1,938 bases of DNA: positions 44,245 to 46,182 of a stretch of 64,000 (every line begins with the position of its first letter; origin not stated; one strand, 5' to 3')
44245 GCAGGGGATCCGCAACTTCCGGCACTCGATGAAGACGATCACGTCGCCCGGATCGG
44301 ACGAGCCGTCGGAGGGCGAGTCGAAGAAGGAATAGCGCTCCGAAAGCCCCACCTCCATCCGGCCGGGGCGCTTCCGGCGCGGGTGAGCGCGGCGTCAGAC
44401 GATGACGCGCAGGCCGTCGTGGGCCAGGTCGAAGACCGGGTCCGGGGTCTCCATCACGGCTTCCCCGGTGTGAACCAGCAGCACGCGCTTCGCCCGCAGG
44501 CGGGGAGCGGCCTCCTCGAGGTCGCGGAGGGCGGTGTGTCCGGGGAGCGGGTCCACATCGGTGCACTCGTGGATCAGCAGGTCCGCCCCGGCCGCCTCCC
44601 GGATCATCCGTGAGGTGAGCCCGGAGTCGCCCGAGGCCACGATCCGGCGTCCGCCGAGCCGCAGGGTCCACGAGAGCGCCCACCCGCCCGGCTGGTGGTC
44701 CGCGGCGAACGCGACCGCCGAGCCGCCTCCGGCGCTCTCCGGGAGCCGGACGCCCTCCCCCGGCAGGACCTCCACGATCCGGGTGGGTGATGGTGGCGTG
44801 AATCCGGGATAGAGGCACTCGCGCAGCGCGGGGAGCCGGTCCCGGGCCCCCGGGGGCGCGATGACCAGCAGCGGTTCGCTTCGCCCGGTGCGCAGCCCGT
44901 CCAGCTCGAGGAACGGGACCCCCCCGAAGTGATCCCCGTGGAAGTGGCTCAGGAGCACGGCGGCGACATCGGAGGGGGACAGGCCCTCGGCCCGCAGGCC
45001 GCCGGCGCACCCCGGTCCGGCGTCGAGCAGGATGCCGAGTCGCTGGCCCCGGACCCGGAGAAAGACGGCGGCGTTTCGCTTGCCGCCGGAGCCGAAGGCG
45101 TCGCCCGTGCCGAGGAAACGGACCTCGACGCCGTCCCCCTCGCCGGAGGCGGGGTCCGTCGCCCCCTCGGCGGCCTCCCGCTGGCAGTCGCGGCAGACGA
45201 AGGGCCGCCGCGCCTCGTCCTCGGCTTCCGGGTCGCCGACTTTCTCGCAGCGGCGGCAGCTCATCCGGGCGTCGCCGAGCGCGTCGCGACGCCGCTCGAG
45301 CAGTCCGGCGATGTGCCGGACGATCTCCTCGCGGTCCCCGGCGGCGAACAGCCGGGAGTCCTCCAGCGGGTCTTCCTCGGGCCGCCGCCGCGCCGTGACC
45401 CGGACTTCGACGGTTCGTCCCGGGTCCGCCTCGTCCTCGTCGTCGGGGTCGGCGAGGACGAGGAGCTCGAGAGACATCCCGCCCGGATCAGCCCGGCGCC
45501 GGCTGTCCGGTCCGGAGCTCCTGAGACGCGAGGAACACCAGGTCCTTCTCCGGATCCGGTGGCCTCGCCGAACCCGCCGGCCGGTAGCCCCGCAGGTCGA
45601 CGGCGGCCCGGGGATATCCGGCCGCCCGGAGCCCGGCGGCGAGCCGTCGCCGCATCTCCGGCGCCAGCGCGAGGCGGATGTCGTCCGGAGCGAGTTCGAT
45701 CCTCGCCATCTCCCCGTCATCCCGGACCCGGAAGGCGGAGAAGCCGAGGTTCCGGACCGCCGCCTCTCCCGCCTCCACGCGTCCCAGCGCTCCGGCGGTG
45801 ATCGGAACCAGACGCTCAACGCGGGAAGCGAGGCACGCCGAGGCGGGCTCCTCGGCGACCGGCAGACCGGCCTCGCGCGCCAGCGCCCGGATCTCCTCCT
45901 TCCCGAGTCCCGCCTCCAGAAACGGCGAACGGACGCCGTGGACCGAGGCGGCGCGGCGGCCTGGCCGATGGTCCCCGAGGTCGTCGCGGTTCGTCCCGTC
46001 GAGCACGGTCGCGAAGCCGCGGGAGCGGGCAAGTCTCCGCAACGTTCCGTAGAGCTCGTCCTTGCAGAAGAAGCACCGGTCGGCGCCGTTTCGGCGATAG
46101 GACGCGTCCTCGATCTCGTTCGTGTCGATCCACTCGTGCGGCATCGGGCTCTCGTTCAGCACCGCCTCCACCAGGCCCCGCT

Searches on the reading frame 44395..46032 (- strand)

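Call 91: search_protein_families(library=pfam, proteins=[window:44395-46032:-], max_evalue=0.00001)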
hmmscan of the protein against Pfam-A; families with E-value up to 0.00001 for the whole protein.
window:44395-46032:- (545 aa): 2 families
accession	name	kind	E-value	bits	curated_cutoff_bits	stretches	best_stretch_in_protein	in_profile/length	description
PF12706.13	Lactamase_B_2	-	9.1e-21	74.8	27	1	334-521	3-199/200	Beta-lactamase superfamily domain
PF00753.33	Lactamase_B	-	5.8e-13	49.7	22.7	1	327-489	11-162/196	Metallo-beta-lactamase superfamily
